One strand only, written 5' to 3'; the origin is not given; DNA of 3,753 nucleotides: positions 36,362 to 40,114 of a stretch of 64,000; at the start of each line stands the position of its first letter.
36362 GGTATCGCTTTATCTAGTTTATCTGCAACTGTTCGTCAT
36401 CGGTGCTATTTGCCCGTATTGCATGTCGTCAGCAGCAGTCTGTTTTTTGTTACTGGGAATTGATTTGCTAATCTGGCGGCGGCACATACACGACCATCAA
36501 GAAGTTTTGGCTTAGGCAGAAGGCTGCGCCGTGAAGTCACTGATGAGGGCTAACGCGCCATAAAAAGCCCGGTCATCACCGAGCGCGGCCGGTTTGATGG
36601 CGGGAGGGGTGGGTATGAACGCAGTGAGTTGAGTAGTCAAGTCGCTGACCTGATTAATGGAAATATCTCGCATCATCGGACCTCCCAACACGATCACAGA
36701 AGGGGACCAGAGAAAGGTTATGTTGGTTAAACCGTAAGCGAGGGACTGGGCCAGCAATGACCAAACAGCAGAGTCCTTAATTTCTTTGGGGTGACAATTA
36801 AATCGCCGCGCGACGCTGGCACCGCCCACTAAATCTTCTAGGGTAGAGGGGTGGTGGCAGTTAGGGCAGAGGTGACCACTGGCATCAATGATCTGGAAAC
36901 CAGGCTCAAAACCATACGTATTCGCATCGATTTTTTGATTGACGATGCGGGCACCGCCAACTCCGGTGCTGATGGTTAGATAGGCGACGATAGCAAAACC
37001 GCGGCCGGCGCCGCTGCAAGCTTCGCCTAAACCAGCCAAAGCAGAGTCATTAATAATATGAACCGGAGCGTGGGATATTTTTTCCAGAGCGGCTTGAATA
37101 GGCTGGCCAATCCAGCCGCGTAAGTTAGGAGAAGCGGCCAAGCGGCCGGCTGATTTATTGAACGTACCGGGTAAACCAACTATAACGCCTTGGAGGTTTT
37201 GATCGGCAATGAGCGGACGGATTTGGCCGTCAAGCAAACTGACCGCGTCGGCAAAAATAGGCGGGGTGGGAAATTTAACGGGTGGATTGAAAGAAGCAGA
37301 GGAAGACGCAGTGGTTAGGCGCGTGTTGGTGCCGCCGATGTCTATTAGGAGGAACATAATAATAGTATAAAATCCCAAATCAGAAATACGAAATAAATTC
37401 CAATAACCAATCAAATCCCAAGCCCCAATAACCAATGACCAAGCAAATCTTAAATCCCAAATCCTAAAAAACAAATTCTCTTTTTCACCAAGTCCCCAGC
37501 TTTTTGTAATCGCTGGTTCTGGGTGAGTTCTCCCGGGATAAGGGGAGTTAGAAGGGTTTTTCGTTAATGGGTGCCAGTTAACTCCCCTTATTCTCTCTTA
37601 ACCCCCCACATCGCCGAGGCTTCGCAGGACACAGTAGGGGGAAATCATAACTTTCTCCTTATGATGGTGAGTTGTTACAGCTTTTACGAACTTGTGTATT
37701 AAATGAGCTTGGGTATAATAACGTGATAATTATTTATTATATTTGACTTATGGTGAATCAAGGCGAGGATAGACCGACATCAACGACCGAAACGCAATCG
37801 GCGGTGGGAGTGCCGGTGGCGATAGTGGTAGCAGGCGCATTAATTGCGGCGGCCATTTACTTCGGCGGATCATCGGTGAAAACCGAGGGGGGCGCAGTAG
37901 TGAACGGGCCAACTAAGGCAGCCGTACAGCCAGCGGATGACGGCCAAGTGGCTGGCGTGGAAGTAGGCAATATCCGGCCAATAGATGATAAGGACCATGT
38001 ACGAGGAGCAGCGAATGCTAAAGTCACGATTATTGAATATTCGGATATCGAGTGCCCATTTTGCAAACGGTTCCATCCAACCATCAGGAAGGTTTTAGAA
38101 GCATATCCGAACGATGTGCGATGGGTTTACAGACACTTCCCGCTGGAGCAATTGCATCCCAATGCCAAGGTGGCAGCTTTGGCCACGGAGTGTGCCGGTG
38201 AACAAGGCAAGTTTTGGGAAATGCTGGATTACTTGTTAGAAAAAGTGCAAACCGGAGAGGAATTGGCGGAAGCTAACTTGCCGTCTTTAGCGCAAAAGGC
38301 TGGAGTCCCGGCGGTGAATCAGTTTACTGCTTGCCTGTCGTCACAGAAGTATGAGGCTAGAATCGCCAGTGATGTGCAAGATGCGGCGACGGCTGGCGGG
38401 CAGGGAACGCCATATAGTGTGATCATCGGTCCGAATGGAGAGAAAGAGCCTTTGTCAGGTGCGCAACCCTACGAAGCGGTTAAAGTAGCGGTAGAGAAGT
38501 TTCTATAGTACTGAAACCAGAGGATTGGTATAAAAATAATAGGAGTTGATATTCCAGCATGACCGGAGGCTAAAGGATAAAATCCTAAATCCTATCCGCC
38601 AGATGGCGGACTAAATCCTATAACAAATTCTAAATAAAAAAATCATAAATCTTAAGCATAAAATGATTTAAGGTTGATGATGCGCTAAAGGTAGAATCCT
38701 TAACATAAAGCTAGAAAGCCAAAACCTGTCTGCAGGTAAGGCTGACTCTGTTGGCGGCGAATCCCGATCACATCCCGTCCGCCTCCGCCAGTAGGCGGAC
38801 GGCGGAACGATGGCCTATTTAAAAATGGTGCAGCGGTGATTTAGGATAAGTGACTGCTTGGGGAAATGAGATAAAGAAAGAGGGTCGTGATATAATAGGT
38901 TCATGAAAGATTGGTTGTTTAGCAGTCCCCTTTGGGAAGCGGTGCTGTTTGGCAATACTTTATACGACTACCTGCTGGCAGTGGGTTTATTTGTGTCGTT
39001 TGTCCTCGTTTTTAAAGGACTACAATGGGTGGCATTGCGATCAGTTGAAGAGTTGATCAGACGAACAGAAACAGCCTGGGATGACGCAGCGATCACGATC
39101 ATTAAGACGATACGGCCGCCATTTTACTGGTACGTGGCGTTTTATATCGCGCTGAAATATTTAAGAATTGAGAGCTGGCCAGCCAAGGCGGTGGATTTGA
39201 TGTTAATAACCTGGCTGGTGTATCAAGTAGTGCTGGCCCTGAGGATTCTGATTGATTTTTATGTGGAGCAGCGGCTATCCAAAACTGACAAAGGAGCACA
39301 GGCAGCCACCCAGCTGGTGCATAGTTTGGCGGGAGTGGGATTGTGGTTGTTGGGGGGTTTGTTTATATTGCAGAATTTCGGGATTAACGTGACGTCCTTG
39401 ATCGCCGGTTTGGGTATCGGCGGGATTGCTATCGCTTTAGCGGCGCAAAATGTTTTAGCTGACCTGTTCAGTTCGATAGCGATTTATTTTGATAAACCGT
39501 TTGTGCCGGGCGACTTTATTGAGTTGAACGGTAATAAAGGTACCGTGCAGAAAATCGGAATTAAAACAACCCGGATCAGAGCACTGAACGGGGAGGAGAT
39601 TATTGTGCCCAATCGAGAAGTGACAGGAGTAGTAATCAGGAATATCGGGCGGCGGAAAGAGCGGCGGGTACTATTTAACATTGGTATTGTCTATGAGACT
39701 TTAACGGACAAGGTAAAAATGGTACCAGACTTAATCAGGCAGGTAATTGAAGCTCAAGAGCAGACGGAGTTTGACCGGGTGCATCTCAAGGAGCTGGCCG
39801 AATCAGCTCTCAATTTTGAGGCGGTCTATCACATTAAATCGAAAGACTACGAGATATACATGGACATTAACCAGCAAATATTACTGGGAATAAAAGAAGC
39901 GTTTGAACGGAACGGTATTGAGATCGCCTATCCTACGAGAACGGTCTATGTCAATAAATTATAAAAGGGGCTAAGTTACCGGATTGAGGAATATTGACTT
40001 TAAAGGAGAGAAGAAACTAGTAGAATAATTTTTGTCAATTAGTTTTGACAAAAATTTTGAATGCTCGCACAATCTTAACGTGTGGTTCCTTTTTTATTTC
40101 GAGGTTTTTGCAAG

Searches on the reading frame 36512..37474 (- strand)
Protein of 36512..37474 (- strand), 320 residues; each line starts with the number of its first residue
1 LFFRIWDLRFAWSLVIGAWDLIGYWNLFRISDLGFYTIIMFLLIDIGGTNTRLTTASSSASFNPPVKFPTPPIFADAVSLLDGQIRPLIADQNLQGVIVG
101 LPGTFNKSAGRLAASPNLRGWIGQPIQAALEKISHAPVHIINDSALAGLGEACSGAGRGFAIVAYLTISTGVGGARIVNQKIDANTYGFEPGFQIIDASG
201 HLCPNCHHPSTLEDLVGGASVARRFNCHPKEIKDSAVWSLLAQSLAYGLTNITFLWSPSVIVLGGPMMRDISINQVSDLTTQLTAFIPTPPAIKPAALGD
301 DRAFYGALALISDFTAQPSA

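Call 39: search_protein_families(library=pfam, proteins=[window:36512-37474:-], max_evalue=0.001)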
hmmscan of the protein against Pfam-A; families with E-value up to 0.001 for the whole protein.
window:36512-37474:- (320 aa): 1 family
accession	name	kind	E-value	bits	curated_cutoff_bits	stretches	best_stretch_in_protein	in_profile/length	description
PF00480.26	ROK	-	2.5e-26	93.3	22.9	1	44-312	4-292/294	ROK family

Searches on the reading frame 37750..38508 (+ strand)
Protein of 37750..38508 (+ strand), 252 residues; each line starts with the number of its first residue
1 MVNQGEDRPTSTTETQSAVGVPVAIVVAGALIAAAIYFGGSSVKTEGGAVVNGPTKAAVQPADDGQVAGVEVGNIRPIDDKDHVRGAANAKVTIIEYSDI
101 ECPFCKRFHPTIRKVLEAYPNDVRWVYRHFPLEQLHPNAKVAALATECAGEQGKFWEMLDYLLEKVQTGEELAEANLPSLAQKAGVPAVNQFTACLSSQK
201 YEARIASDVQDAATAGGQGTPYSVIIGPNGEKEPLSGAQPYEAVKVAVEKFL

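Call 39: search_protein_families(library=pfam, proteins=[window:37750-38508:+], max_evalue=0.001)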
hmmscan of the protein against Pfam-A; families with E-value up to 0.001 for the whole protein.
window:37750-38508:+ (252 aa): 4 families
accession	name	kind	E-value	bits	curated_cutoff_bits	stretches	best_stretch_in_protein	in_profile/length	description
PF13462.12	Thioredoxin_4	-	2.3e-25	90.1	23.2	1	81-227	4-146/165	Thioredoxin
PF01323.26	DSBA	-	9.9e-17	61.8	25.6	1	93-246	1-188/191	DSBA-like thioredoxin domain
PF13098.12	Thioredoxin_2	-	2.8e-06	28.1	27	1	88-205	3-61/104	Thioredoxin-like domain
PF18400.7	Thioredoxin_12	-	0.00013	22.3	26.1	0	81-133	133-185/190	Thioredoxin-like domain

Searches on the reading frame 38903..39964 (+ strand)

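Call 39: search_protein_families(library=pfam, proteins=[window:38903-39964:+], max_evalue=0.001)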
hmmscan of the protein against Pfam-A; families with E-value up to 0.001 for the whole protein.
window:38903-39964:+ (353 aa): 3 families
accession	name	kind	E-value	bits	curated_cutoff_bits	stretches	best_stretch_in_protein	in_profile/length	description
PF00924.24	MS_channel_2nd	-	5e-18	65.4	20.2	1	183-248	1-66/68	Mechanosensitive ion channel, beta-domain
PF21082.3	MS_channel_3rd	-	8.7e-10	39.3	21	1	257-341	2-88/88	Mechanosensitive ion channel MscS, C-terminal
PF21088.3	MS_channel_1st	-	1.8e-08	34.7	23.1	1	145-182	5-42/42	Mechanosensitive ion channel, transmembrane helices 2/3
